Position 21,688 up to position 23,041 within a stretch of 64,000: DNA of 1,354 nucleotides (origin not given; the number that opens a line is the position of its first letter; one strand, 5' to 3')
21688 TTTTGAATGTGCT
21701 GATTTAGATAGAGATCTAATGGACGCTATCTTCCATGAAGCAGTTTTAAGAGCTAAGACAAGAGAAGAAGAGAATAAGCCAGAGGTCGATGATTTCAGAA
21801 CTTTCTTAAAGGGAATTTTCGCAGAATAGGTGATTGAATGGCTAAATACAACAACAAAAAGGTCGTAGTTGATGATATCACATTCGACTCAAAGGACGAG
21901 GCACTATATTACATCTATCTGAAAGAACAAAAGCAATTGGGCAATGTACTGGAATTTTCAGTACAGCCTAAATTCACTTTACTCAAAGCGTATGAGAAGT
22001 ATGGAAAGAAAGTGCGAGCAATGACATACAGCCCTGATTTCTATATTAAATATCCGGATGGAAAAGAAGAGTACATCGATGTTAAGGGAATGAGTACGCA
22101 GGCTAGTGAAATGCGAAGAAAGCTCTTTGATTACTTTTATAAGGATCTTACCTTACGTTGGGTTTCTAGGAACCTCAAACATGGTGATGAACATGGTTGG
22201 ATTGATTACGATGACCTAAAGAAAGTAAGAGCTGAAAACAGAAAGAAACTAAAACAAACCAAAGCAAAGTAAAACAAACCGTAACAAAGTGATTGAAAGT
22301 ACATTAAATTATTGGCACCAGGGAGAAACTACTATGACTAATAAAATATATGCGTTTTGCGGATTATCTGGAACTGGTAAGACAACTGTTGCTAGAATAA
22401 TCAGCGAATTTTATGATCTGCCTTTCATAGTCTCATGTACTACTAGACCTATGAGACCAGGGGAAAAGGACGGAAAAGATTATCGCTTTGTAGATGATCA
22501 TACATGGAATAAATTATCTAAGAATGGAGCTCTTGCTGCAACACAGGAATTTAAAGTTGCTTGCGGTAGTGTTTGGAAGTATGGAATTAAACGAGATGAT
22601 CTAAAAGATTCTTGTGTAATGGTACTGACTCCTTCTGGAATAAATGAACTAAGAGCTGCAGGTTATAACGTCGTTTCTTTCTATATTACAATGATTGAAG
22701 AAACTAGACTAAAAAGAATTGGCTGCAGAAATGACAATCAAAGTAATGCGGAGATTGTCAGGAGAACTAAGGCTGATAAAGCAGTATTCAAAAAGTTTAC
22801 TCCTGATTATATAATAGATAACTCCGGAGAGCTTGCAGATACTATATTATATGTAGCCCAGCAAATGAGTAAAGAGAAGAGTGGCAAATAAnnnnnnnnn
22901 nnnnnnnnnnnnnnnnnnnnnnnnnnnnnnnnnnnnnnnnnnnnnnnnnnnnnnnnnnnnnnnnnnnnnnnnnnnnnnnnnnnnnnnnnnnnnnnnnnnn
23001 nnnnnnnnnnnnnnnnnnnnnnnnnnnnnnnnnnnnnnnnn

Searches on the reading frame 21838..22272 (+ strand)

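Call 19: search_protein_families(library=pfam, proteins=[window:21838-22272:+], max_evalue=0.01)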
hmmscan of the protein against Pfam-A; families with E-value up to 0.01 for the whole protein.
window:21838-22272:+ (144 aa): 3 families
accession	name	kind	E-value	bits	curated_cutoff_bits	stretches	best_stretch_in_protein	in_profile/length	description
PF06356.17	DUF1064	-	1.5e-40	138.7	24.7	1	1-115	1-115/117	Protein of unknown function (DUF1064)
PF08722.17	Tn7_TnsA-like_N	-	6.5e-05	23.8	26.5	1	36-84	3-50/85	TnsA-like endonuclease N terminal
PF12207.13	DUF3600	-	0.0038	17.6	26.5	1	85-138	33-85/160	Domain of unknown function (DUF3600)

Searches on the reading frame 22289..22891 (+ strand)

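Call 19: search_protein_families(library=pfam, proteins=[window:22289-22891:+], max_evalue=0.01)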
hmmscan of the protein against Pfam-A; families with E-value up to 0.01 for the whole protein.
window:22289-22891:+ (200 aa): 5 families
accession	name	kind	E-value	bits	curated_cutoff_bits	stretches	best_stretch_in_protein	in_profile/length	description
PF00625.27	Guanylate_kin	-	2.8e-12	47.1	25.2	1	21-193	5-179/182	Guanylate kinase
PF13671.12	AAA_33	-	0.00086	20.1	27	0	22-43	3-24/143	AAA domain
PF13238.12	AAA_18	-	0.0014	19.6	29.4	1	23-64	3-44/128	AAA domain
PF13401.12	AAA_22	-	0.0062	17.3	27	0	17-46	4-36/130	AAA domain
PF00005.33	ABC_tran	-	0.0074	17.3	25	0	18-43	11-36/137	ABC transporter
